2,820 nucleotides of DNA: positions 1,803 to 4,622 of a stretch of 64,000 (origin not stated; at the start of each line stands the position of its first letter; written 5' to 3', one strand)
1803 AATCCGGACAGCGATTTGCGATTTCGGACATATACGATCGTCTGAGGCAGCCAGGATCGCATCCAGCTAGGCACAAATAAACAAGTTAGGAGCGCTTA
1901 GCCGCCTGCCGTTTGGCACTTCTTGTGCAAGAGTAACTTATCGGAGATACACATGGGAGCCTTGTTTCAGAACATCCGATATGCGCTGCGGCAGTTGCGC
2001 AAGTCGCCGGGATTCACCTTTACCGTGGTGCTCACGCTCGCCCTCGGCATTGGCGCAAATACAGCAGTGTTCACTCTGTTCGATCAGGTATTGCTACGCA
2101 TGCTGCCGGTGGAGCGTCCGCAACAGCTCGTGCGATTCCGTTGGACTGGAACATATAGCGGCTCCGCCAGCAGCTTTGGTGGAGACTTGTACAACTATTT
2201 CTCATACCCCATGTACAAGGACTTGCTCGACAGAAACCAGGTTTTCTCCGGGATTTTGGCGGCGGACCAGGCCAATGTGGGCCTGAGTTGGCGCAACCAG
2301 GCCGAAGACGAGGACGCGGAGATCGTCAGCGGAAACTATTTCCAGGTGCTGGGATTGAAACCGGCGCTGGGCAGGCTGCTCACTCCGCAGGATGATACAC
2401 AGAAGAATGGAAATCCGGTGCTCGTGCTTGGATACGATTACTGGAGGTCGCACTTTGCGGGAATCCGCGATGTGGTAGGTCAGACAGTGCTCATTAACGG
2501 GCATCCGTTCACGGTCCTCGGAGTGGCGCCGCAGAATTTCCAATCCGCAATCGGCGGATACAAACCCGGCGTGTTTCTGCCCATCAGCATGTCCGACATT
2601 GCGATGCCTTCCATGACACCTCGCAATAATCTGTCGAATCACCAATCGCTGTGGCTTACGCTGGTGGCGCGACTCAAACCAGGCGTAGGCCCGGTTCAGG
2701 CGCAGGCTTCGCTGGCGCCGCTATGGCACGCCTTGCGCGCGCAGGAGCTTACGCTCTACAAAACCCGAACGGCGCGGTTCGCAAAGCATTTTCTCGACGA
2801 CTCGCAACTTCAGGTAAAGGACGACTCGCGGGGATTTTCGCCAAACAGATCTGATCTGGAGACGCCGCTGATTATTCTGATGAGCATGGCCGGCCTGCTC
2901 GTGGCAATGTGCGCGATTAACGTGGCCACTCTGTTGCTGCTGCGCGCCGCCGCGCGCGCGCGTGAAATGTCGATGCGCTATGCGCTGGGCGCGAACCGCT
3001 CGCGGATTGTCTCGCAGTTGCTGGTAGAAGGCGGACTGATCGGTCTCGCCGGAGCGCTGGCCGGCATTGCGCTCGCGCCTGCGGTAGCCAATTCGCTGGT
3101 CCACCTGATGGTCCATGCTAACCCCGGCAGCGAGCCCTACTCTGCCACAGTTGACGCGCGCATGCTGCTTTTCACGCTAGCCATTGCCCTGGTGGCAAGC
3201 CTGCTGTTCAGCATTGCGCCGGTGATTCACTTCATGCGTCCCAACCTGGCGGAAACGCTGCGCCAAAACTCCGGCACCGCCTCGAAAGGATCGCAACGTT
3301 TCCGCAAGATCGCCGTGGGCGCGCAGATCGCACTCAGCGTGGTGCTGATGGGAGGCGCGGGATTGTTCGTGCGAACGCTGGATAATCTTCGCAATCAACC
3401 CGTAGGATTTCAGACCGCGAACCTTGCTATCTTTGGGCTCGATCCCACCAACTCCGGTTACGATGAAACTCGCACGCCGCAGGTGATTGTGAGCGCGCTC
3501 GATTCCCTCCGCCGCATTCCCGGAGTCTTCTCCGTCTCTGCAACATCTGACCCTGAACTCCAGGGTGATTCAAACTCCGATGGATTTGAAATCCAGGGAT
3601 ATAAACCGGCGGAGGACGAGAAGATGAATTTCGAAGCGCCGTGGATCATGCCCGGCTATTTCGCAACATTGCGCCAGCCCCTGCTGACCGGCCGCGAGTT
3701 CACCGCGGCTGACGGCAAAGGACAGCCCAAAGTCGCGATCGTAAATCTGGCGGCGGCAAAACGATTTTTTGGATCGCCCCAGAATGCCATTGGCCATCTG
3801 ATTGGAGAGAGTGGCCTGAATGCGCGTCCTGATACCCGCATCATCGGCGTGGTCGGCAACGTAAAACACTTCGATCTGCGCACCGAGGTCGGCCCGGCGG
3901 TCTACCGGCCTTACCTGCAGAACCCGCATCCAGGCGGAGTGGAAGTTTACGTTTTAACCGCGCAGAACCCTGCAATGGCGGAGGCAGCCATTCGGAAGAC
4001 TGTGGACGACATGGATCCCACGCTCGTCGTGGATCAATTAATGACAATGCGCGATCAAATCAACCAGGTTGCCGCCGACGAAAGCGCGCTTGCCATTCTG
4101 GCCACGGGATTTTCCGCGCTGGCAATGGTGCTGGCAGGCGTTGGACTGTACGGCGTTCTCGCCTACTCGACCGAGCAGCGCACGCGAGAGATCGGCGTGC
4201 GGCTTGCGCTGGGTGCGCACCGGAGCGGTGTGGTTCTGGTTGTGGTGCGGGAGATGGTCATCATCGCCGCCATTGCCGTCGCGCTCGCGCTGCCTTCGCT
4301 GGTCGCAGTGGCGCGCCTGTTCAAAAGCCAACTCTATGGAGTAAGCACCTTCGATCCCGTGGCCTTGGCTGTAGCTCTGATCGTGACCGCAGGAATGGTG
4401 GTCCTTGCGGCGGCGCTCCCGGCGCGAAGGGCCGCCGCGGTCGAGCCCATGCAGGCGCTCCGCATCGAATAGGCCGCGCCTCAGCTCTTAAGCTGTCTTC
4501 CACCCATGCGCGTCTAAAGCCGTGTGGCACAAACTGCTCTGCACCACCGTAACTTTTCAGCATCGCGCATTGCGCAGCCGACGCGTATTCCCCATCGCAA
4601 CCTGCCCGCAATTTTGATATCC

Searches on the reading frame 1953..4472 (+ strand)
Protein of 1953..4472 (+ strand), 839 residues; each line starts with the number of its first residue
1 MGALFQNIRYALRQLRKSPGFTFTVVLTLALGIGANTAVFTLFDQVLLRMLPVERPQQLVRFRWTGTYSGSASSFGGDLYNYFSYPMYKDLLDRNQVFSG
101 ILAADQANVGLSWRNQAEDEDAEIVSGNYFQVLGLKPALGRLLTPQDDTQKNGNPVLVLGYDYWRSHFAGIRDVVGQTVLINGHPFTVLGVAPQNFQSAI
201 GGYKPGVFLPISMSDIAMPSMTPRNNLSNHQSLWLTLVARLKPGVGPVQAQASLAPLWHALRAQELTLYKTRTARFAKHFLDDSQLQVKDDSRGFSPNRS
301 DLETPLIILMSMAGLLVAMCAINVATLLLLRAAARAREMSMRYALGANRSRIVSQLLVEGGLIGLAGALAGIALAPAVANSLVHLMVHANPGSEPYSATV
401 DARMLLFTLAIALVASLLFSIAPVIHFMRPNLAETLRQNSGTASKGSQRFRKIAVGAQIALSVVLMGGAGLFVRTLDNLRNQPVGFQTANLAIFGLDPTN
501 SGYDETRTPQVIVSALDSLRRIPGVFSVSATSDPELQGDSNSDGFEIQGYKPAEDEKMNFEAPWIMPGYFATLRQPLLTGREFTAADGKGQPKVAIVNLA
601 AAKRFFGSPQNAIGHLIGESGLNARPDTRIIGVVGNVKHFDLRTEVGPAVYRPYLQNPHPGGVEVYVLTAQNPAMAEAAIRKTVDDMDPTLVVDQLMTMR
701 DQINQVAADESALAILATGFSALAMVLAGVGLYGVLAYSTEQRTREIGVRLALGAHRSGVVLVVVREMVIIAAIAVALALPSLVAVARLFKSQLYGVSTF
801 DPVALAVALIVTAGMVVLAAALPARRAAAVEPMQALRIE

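Call 7: search_protein_families(library=pfam, proteins=[window:1953-4472:+])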
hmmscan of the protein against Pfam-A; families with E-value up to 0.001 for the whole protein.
window:1953-4472:+ (839 aa): 2 families
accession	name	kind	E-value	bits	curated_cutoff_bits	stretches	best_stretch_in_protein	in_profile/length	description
PF12704.14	MacB_PCD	-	6.7e-33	115.2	27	2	22-255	1-205/207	MacB-like periplasmic core domain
PF02687.27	FtsX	-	1.3e-27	96.6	25.5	2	720-831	3-119/120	FtsX-like permease C-terminal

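Call 9: search_protein_families(library=ncbifam, proteins=[window:1953-4472:+])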
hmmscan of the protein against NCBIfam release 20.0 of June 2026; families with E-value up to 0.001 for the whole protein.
window:1953-4472:+ (839 aa): 2 families
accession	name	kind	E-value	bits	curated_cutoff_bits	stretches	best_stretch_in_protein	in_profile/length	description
TIGR03434.1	ADOP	subfamily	8.3e-248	824.6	622.3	1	4-839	1-803/803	ADOP family duplicated permease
NF007826.0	PRK10535.1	equivalog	3.7e-28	98.2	966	2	106-386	353-601/648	macrolide ABC transporter ATP-binding protein/permease MacB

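Call 29: search_solved_structures(query=window:1953-4472:+, max_evalue=0.001)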
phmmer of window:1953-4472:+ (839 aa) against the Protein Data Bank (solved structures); distinct sequences matched with E-value up to 0.001: 8.
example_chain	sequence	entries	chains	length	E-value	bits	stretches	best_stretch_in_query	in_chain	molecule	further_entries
5nik_J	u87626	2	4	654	2.9e-20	75.2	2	711-837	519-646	Macrolide export ATP-binding/permease protein MacB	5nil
5lil_A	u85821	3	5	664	6.7e-18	67.4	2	694-837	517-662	Macrolide export ATP-binding/permease protein MacB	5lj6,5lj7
5gko_A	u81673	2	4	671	6.3e-12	47.7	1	580-837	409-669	Macrolide export ATP-binding/permease protein MacB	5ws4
5xu1_M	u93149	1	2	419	7.7e-12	47.4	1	712-839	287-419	ABC transporter permeae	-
5c59_A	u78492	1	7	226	2.6e-07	32.4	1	72-213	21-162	Macrolide export ATP-binding/permease protein MacB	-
9qgy_M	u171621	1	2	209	2.7e-07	32.3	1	73-213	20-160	Macrolide export ATP-binding/permease protein MacB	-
5lj8_A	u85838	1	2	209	3.4e-07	32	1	73-213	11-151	Macrolide export ATP-binding/permease protein MacB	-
3ftj_A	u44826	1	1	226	3e-06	28.9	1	126-223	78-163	Macrolide export ATP-binding/permease protein macB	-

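Call 33: find_related_loci(query=window:1953-4472:+, collection=metagenome_contigs, flank=8000)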
Query window:1953-4472:+ (839 aa) in metagenome_contigs; peptide patterns used: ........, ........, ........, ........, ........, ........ (x = any residue, [..] = any of these).
194 stretches matched a pattern; 141 encode a relative of the query (tblastn E <= 1e-3); the best 80 are kept; 80 distinct loci.
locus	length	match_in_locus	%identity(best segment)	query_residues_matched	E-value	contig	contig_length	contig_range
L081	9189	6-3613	73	1-839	0e+0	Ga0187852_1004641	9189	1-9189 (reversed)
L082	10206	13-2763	72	1-839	0e+0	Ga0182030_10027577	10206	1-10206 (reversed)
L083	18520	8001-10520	73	1-839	0e+0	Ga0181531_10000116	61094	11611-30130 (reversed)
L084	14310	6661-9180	73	1-839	0e+0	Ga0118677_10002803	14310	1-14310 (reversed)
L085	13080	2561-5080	73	1-839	0e+0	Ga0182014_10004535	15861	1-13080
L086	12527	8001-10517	76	1-839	0e+0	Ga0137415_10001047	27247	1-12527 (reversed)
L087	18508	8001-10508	73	1-839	0e+0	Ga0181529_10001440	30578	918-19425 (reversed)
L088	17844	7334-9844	72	1-836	0e+0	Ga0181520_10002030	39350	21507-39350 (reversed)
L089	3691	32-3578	73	1-839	0e+0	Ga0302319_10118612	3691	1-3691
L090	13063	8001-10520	71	1-839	0e+0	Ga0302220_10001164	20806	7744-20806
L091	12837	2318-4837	72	1-839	0e+0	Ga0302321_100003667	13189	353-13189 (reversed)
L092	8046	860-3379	70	1-839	0e+0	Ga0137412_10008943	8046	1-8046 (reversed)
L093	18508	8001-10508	73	1-839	0e+0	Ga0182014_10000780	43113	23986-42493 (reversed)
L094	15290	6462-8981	70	1-839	0e+0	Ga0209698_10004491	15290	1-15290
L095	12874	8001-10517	73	1-839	0e+0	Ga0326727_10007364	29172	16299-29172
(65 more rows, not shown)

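Call 53: find_homologous_proteins(query=window:1953-4472:+, max_evalue=1e-20)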
Query window:1953-4472:+ (839 aa): 7960 proteins with E <= 1e-20 among 8000 candidates; the best 120 are listed.
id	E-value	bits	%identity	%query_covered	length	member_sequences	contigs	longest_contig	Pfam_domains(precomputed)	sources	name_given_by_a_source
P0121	0.0e+0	1837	100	100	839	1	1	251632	PF02687.28,PF12704.15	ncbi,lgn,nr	ncbi:MAG TPA: ABC transporter permease [Silvibacterium sp.]|nr:ABC transporter permease [Silvibacter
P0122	0.0e+0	1532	82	100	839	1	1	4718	PF02687.28,PF12704.15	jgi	jgi:predicted permease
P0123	0.0e+0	1492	80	100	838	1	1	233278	PF02687.28,PF12704.15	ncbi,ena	-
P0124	0.0e+0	1490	80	100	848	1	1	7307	PF02687.28,PF12704.15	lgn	-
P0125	0.0e+0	1458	77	100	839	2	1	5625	PF02687.28,PF12704.15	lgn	-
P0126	0.0e+0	1444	77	100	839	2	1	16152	PF02687.28,PF12704.15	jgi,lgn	jgi:predicted permease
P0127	0.0e+0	1442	80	95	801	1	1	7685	PF02687.28,PF12704.15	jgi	jgi:predicted permease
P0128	0.0e+0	1439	76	100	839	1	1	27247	PF02687.28,PF12704.15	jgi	-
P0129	0.0e+0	1399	75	100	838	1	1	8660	PF02687.28,PF12704.15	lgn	-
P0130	0.0e+0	1396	76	99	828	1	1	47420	PF02687.28,PF12704.15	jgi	jgi:predicted permease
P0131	0.0e+0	1390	74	100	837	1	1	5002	PF02687.28,PF12704.15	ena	-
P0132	0.0e+0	1388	74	100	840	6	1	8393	PF02687.28,PF12704.15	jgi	-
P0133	0.0e+0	1386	74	100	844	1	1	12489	PF02687.28,PF12704.15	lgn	-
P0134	0.0e+0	1382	73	100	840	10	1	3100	PF02687.28,PF12704.15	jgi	jgi:predicted permease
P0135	0.0e+0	1378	74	100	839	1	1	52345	PF02687.28,PF12704.15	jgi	jgi:predicted permease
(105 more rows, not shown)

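Call 54: find_encoding_contigs(protein=P0123, flank=6000, max_places=2)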
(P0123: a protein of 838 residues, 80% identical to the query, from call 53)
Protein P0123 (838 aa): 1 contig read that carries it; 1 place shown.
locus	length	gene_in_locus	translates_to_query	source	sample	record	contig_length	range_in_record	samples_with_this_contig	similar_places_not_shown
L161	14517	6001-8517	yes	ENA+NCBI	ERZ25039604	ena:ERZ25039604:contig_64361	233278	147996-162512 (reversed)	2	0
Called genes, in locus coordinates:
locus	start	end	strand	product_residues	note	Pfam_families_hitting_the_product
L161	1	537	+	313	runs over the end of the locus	PF00892:EamA (weak)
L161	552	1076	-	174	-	PF09335:VTT_dom (weak)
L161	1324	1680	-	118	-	PF02641:DUF190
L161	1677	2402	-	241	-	PF02641:DUF190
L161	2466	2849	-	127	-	PF02537:CRCB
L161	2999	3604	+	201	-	PF01022:HTH_5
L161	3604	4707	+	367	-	PF01758:SBF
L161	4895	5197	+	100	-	-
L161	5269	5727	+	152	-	-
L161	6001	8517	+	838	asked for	PF12704:MacB_PCD, PF02687:FtsX, PF12704:MacB_PCD, PF02687:FtsX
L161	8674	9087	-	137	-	-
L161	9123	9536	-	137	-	-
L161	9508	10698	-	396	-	PF09286:Pro-kuma_activ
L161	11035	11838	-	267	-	PF13668:Ferritin_2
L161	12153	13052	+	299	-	PF02401:LYTB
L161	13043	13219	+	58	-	-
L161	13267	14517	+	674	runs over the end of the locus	PF07678:TED_complement (faint), PF13249:SQHop_cyclase_N, PF13243:SQHop_cyclase_C, PF00432:Prenyltrans (weak)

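Call 70: predict_structure(alignment_id=A1)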
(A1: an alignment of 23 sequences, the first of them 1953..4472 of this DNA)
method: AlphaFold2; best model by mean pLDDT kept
length: 839 residues; sequences in the alignment: 23
mean_pLDDT: 75.1   pTM: 0.59
mean pLDDT of the five models: 75.1, 65.4, 65.4, 61.7, 58.8
residues with pLDDT >= 90: 95; 70-90: 510; 50-70: 185; < 50: 49
segments of 3 or more residues with pLDDT < 50: 71-79, 112-119, 222-231, 293-301, 388-397
pLDDT, mean of each block of 10 residues (from residue 1): 77 76 82 76 57 65 64 45 74 84 70 47 82 84 80 78 75 82 82 73 76 73 42 71 83 86 73 73 76 46 61 73 77 71 74 78 80 77 58 45 66 66 62 57 63 79 78 75 82 82 78 92 91 79 85 82 92 91 87 93 92 90 79 89 81 89 89 76 81 76 74 72 79 76 68 75 79 81 77 67 77 78 72 64
secondary structure, 60 per line:
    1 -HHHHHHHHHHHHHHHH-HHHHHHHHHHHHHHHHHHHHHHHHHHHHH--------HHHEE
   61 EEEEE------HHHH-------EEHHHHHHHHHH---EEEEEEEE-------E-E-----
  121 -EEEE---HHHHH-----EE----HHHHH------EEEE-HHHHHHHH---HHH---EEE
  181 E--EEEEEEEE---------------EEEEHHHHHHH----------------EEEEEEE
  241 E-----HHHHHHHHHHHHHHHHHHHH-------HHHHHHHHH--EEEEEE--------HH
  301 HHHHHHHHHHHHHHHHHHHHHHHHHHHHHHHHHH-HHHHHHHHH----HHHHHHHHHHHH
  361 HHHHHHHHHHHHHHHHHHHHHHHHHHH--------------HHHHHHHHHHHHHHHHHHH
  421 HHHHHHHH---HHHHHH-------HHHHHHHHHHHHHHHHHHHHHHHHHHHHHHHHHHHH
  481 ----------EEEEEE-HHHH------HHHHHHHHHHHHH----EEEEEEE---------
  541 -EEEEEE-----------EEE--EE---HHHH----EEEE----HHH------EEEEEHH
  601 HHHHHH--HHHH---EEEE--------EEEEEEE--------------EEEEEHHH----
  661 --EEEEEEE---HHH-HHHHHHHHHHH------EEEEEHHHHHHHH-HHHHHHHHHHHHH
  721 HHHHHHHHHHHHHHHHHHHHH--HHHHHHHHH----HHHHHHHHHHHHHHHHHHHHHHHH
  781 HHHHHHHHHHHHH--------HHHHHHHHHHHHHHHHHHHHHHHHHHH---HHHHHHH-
elements in order (helices of 4 or more, strands of 3 or more residues): H2-17 H19-47 E59-65 H72-75 H85-94 E98-105 E122-125 H129-133 H145-149 E156-159 H161-168 E178-181 E184-191 E207-210 H211-217 E234-241 H247-266 H274-282 E285-290 H299-334 H336-344 H349-387 H402-428 H432-437 H445-480 E491-496 H498-501 H508-520 E525-531 E542-547 E559-561 H569-572 E577-580 E594-598 H599-606 H609-612 E616-619 E628-634 E649-653 E663-669 H677-687 E694-698 H699-706 H708-741 H744-752 H757-793 H802-828 H832-838

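Call 72: fold_search(model_id=the predicted structure, library=pdb)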
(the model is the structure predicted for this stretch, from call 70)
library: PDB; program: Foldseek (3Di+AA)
matches with E <= 10: 258; with E <= 0.001: 155
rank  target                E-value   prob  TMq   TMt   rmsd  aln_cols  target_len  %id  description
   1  9ge6_A                4.8e-18  1.00  0.52  0.54  10.9       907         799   12  Structure of E. coli YbbAP (released 2025-05-28)
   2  9ge7_A                6.2e-18  1.00  0.51  0.53  10.7       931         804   14  Structure of E. coli YbbAP with bound ATP analogue (released 2025-05-28)
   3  5lil_A                2.7e-14  1.00  0.28  0.35   8.7       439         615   19  Structure of Aggregatibacter actinomycetemcomitans MacB bound to ATPyS (P21) (released 2017-11-15)
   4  5lj6                  2.0e-13  1.00  0.28  0.36   8.7       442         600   19  Structure of Aggregatibacter actinomycetemcomitans MacB bound to ATPyS (P6522) (released 2017-11-15)
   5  5lj7_B                2.8e-13  1.00  0.28  0.36   9.4       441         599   19  Structure of Aggregatibacter actinomycetemcomitans MacB bound to ATP (P21) (released 2017-11-15)
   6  5lil_B                3.5e-13  1.00  0.27  0.35   9.6       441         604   19  Structure of Aggregatibacter actinomycetemcomitans MacB bound to ATPyS (P21) (released 2017-11-15)
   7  5gko_A                4.3e-13  1.00  0.37  0.46  18.7       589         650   17  Crystal structure of tripartite-type ABC transporter, MacB from Acinetobacter baumannii (released 2017-11-15)
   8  5xu1_M                5.4e-13  1.00  0.33  0.60   7.7       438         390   19  Structure of a non-canonical ABC transporter from Streptococcus pneumoniae R6 (released 2018-01-24)
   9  5lj7_A                6.5e-13  1.00  0.27  0.36   8.8       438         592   19  Structure of Aggregatibacter actinomycetemcomitans MacB bound to ATP (P21) (released 2017-11-15)
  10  5nik_J                3.9e-12  1.00  0.31  0.39   7.6       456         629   22  Structure of the MacAB-TolC ABC-type tripartite multidrug efflux pump (released 2017-05-24)
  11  5xu1_S                1.9e-11  1.00  0.32  0.62   8.4       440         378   18  Structure of a non-canonical ABC transporter from Streptococcus pneumoniae R6 (released 2018-01-24)
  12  7arh_E                3.5e-09  1.00  0.28  0.48   8.4       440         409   11  LolCDE in complex with lipoprotein (released 2021-04-07)
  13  8s5g_A                4.8e-09  1.00  0.35  0.43  10.5       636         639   10  BceABS nucleotide-free state (released 2025-09-03)
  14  9rld_E                5.0e-09  1.00  0.29  0.49   8.6       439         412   13  LolCDE complex with Lpp lipoprotein (released 2026-01-21)
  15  9rlc_E                6.5e-09  1.00  0.29  0.51   8.3       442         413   12  LolCDE complex with Lpp lipoprotein (released 2026-01-21)
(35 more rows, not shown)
